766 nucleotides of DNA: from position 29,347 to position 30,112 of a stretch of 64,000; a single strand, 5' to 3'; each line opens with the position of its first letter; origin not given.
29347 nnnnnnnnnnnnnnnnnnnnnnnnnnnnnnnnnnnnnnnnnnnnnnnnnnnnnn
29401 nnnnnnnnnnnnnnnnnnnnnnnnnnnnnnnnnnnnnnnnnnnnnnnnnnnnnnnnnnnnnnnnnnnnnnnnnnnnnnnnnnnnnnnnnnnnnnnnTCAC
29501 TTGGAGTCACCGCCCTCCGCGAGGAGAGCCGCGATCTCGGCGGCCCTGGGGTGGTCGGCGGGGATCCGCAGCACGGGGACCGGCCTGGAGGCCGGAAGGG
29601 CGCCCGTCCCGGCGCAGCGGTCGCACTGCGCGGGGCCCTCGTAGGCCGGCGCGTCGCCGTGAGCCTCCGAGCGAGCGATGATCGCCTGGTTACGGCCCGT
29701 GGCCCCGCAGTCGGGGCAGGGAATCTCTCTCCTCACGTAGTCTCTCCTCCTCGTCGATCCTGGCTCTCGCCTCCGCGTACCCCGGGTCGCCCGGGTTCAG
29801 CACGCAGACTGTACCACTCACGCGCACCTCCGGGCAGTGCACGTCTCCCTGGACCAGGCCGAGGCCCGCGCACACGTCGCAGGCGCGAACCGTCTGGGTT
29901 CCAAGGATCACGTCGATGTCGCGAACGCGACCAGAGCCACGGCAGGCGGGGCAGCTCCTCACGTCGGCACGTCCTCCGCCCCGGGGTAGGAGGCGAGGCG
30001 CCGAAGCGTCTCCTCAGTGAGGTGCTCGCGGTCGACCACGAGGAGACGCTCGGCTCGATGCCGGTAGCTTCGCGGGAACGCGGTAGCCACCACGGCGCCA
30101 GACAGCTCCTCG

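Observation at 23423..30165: ~7 kb accessory block between the Mu F-like head gene and the portal, which are normally adjacent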

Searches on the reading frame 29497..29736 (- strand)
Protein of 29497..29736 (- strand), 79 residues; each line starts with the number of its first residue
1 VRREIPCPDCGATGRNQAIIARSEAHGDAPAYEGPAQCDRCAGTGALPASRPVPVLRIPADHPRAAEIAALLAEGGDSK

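Call 4: search_protein_families(library=pfam, proteins=[window:29497-29736:-], max_evalue=0.1)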
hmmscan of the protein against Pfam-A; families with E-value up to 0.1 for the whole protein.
window:29497-29736:- (79 aa): 3 families
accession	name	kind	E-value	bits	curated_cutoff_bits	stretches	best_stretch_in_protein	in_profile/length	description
PF00684.25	DnaJ_CXXCXGXG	-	0.028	15.1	32.7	0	7-46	1-26/65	DnaJ central domain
PF08273.17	Zn_Ribbon_Prim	-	0.045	14.5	23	0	2-41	1-31/37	Zinc-binding domain of primase-helicase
PF15777.11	Anti-TRAP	-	0.074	13.5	32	0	37-52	12-27/59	Tryptophan RNA-binding attenuator protein inhibitory protein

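Call 5: search_protein_families(library=phrogs, proteins=[window:29497-29736:-], max_evalue=0.1)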
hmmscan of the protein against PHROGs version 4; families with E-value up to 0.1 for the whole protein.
window:29497-29736:- (79 aa): 4 families
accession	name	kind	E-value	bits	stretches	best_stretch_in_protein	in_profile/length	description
phrog_3931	-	unknown function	0.003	18.6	0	32-47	26-41/59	-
phrog_13080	-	unknown function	0.033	15.4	1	1-40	1-35/68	-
phrog_6060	-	transcription regulation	0.058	14.3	0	4-49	13-51/61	anti-termination protein Q-like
phrog_9961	-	unknown function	0.068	14.9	0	5-50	8-41/99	-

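Call 20: search_protein_families(library=ncbifam, proteins=[window:29497-29736:-], max_evalue=0.05)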
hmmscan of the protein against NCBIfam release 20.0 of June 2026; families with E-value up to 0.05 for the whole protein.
window:29497-29736:- (79 aa): 2 families
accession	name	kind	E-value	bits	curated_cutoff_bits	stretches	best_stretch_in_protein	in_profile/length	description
NF033497.1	rubre_like_arch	subfamily_domain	0.013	15.2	32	0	6-18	18-30/34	rubrerythrin-like domain-containing protein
NF058604.1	RtpA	equivalog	0.037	14.1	65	0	4-46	9-34/50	anti-TRAP protein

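Call 21: search_protein_families(library=padloc, proteins=[window:29497-29736:-], max_evalue=0.05)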
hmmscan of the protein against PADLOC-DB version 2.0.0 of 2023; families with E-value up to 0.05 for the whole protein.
window:29497-29736:- (79 aa): 0 families

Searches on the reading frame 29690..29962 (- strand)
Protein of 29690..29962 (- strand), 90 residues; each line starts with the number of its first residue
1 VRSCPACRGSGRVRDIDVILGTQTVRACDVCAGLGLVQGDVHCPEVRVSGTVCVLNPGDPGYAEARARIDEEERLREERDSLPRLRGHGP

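Call 4: search_protein_families(library=pfam, proteins=[window:29690-29962:-], max_evalue=0.1)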
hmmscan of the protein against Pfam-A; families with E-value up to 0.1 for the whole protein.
window:29690-29962:- (90 aa): 5 families
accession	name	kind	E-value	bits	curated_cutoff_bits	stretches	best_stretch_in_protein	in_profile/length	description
PF00684.25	DnaJ_CXXCXGXG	-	4.4e-05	24.1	32.7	1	3-45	17-60/65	DnaJ central domain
PF23733.2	GRXCR1-2_C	-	0.002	18.4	26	1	4-41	12-45/47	GRXCR1/2, C-terminal domain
PF17302.8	DUF5351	-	0.017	15.8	27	0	4-35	1-27/29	Family of unknown function (DUF5351)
PF15777.11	Anti-TRAP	-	0.054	13.9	32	0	3-36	12-41/59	Tryptophan RNA-binding attenuator protein inhibitory protein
PF20833.2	RNase_E_G_Thio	-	0.069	13.7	26.8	0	4-17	2-15/86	RNase E/G, Thioredoxin-like domain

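Call 5: search_protein_families(library=phrogs, proteins=[window:29690-29962:-], max_evalue=0.1)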
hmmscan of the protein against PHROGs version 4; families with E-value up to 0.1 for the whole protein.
window:29690-29962:- (90 aa): 5 families
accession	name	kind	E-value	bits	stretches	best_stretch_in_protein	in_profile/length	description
phrog_6060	-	transcription regulation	0.00062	20.6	1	3-36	15-48/61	anti-termination protein Q-like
phrog_3931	-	unknown function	0.027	15.6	0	26-50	30-54/59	-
phrog_8897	-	unknown function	0.066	14.6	1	2-37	84-115/119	-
phrog_127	-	transcription regulation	0.072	13.7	1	3-37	163-198/253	anti-termination protein Q-like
phrog_8027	-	unknown function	0.073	14.2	1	3-39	7-41/153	-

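Call 20: search_protein_families(library=ncbifam, proteins=[window:29690-29962:-], max_evalue=0.05)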
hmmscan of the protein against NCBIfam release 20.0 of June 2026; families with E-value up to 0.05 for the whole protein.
window:29690-29962:- (90 aa): 5 families
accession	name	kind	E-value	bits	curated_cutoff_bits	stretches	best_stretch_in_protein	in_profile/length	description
TIGR02349.1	DnaJ_bact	equivalog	0.0036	16.8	377.2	1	2-50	161-210/354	molecular chaperone DnaJ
NF008035.0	PRK10767.1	subfamily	0.0075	15.4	338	1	2-50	159-204/374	molecular chaperone DnaJ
NF058604.1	RtpA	equivalog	0.011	15.9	65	1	3-37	11-35/50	anti-TRAP protein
NF010894.0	PRK14301.1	equivalog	0.013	14.5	548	1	3-54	163-211/373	chaperone protein DnaJ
NF010874.0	PRK14281.1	equivalog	0.045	12.9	619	0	2-46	180-225/397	chaperone protein DnaJ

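Call 21: search_protein_families(library=padloc, proteins=[window:29690-29962:-], max_evalue=0.05)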
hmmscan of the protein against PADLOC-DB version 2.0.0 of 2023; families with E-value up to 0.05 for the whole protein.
window:29690-29962:- (90 aa): 1 family
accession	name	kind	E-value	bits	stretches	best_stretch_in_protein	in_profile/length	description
PDLC04253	PDC-M01B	-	0.033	11.5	1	2-48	296-332/366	-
